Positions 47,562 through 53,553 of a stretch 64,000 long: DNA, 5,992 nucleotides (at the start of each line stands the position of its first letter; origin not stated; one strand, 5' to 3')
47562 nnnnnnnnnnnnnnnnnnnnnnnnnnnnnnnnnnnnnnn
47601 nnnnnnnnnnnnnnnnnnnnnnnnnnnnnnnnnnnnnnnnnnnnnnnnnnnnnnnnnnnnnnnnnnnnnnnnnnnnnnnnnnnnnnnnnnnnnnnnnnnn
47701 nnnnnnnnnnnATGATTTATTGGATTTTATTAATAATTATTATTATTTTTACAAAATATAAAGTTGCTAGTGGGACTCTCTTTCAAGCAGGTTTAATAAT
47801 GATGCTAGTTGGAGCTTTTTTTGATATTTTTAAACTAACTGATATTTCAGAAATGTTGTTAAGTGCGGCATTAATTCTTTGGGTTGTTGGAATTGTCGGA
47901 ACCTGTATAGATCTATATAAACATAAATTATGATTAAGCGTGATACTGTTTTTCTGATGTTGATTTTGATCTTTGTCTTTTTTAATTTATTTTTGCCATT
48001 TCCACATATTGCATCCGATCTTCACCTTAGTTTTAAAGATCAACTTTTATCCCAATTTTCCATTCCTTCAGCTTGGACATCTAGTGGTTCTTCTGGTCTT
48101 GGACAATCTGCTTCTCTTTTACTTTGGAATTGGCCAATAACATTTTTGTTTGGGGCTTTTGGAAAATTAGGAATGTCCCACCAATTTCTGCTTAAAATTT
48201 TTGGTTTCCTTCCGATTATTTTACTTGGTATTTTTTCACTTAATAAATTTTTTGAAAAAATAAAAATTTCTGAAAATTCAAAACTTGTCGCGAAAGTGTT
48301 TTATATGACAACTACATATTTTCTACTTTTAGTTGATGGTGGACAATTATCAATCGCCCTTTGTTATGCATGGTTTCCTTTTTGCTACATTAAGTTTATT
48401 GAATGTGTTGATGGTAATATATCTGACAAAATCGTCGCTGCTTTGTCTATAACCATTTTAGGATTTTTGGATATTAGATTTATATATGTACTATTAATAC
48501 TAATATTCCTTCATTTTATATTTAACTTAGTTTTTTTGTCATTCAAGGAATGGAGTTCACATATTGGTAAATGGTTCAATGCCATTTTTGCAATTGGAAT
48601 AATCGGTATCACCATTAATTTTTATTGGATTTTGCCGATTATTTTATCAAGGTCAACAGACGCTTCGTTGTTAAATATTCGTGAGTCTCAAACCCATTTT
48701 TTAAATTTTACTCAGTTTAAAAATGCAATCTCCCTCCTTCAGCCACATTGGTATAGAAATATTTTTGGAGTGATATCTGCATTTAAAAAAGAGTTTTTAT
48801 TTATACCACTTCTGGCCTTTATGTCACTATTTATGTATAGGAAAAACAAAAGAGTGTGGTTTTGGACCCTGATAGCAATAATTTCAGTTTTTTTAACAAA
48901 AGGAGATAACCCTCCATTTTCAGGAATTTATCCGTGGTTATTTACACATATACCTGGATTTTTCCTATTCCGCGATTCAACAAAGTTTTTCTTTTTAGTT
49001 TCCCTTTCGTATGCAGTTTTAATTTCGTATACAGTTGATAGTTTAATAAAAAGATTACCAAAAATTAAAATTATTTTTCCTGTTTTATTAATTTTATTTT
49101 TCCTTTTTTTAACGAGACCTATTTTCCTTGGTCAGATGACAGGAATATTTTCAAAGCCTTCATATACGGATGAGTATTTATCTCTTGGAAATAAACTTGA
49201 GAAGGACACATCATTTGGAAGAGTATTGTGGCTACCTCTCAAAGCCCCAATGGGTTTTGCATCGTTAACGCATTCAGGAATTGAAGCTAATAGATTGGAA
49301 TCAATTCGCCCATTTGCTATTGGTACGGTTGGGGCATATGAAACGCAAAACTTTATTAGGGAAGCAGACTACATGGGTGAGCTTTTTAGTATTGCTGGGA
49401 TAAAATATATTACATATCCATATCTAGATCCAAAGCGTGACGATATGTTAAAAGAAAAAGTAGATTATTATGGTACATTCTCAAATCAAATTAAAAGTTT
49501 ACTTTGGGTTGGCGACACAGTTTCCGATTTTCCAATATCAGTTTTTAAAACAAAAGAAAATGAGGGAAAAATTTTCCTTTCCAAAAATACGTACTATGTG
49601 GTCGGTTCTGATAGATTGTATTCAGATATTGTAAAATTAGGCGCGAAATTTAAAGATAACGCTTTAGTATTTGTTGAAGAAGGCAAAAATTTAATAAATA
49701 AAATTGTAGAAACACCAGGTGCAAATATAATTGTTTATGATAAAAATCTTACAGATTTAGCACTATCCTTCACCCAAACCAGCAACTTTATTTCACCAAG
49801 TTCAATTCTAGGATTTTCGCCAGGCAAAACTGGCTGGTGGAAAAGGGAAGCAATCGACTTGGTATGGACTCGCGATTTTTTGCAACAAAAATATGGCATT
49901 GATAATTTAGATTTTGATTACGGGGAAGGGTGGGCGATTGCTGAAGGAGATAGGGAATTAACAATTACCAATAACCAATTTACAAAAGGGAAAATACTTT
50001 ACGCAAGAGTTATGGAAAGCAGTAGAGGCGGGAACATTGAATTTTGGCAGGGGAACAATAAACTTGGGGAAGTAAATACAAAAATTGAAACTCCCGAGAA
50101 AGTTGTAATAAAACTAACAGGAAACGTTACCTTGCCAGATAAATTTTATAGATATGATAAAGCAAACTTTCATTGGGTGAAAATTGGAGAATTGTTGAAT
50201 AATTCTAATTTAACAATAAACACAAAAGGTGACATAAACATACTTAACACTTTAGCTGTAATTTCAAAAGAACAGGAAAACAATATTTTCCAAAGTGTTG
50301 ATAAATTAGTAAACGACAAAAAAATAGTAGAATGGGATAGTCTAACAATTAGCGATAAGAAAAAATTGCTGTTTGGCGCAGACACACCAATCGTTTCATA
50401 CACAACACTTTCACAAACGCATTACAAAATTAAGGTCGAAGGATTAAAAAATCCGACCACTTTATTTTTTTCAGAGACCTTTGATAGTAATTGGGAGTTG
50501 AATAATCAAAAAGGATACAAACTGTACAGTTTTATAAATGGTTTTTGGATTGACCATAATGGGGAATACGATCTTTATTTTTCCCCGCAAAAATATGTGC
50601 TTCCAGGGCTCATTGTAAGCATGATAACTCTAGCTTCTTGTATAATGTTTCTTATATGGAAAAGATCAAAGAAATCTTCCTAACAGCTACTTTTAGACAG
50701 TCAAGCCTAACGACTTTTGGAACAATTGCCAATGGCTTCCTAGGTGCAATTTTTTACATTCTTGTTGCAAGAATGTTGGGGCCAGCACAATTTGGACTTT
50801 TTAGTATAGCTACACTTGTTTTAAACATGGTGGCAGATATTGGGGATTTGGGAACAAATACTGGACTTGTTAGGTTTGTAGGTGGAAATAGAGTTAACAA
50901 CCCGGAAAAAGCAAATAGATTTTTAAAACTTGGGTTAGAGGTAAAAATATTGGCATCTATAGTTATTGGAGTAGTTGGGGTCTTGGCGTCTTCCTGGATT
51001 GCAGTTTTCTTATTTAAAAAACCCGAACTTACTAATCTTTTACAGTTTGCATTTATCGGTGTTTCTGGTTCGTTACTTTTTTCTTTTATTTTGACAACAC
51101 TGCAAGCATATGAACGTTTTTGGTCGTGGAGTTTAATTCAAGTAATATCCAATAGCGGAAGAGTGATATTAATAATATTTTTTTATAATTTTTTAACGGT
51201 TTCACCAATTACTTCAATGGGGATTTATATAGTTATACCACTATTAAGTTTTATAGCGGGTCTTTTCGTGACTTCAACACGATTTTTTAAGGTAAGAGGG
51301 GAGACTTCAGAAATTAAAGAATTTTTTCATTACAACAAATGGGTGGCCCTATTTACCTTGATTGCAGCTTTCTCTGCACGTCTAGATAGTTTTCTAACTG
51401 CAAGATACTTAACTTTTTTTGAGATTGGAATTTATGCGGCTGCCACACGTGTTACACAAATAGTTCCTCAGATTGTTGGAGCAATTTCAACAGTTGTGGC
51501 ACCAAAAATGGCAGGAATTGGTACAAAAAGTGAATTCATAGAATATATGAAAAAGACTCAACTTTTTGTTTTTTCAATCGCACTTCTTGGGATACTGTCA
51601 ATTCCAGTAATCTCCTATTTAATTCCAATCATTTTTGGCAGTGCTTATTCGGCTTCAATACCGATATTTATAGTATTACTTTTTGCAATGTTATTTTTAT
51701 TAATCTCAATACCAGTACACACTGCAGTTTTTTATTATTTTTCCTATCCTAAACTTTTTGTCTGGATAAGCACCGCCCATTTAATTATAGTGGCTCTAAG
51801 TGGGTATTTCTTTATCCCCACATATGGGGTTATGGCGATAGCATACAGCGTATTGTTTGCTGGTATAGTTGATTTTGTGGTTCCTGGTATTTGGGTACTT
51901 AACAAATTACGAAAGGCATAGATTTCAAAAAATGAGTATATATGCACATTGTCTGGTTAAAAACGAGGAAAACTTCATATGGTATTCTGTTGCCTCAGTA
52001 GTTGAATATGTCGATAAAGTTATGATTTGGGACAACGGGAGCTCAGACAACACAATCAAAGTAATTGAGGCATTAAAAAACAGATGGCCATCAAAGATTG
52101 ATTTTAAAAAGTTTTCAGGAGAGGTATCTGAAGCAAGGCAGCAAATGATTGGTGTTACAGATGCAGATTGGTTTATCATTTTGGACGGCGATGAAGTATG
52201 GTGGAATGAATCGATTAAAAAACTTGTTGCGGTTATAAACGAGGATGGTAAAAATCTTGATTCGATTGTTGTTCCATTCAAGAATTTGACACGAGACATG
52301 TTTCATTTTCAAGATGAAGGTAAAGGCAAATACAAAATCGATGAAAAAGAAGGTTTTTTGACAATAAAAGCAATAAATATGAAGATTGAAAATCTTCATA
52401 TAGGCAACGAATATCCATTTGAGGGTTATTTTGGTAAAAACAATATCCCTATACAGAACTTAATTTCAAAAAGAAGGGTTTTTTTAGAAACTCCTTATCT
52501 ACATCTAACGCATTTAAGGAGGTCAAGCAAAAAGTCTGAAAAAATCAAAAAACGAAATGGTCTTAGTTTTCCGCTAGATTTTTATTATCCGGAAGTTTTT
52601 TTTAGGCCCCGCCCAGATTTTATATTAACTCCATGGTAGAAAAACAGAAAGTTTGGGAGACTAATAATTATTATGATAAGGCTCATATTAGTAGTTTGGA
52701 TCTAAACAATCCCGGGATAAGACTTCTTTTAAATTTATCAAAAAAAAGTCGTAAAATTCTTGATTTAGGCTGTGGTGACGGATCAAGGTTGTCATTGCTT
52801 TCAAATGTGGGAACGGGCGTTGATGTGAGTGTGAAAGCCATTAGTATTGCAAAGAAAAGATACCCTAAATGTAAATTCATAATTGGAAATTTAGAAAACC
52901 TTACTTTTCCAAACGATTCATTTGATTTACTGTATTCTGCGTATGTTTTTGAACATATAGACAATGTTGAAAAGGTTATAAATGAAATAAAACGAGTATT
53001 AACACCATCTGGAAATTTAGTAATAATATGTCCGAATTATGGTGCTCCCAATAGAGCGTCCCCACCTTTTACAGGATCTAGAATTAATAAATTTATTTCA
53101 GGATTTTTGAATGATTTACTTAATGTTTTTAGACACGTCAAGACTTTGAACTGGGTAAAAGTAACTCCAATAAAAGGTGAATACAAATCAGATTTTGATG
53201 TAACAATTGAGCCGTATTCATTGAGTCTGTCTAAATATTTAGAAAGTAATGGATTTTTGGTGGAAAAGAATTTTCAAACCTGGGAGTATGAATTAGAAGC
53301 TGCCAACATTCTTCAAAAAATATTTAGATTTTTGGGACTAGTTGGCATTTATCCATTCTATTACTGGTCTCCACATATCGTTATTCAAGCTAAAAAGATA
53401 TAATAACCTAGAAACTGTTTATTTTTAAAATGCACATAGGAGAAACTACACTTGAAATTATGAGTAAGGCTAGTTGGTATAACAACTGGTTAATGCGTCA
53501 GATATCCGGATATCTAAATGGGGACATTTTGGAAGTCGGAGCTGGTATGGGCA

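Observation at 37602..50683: Three paralogous giant membrane proteins (738, 1181, 917 aa) with a YfhO/AftD-like architecture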

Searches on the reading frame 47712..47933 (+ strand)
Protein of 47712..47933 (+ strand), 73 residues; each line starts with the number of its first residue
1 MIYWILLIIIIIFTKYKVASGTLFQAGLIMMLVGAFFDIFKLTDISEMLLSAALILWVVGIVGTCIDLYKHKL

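Call 4: search_protein_families(library=pfam, proteins=[window:47712-47933:+], max_evalue=1)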
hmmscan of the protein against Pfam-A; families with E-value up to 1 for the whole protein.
window:47712-47933:+ (73 aa): 1 family
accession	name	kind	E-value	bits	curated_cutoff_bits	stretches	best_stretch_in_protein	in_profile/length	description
PF14935.11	TMEM138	-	0.35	12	27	1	5-59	10-63/119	Transmembrane protein 138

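Call 5: search_protein_families(library=ncbifam, proteins=[window:47712-47933:+], max_evalue=1)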
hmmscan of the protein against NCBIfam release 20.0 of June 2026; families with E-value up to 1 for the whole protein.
window:47712-47933:+ (73 aa): 1 family
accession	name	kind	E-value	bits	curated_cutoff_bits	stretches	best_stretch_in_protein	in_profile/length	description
NF037994.1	DcuC_1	equivalog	0.0037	16.1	100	1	19-63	7-51/389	C4-dicarboxylate transporter DcuC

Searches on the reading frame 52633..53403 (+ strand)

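Call 14: search_protein_families(library=pfam, proteins=[window:52633-53403:+], max_evalue=0.001)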
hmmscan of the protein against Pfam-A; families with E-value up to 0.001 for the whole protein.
window:52633-53403:+ (256 aa): 9 families
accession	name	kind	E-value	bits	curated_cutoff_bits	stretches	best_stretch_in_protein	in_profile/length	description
PF08241.18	Methyltransf_11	-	7.2e-22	78.3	21.2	1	43-131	1-95/95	Methyltransferase domain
PF13649.12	Methyltransf_25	-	2.2e-18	67.2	27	1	42-127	1-97/97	Methyltransferase domain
PF13847.12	Methyltransf_31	-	1.3e-17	64.3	27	1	37-135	2-113/145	Methyltransferase domain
PF13489.12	Methyltransf_23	-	3.4e-14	53.3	27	1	31-136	15-121/164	Methyltransferase domain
PF08242.18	Methyltransf_12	-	1.7e-11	45.1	30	1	43-129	1-98/98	Methyltransferase domain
PF01209.24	Ubie_methyltran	-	6e-08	32.8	20.1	1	36-132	45-152/233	ubiE/COQ5 methyltransferase family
PF07021.18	MetW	-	1.5e-06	28.4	21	1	30-137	5-113/193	Methionine biosynthesis protein MetW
PF05175.20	MTS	-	0.00022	21.3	23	1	28-133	19-140/170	Methyltransferase small domain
PF03141.22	Methyltransf_29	-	0.00026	20.2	23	1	34-135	113-221/506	Putative S-adenosyl-L-methionine-dependent methyltransferase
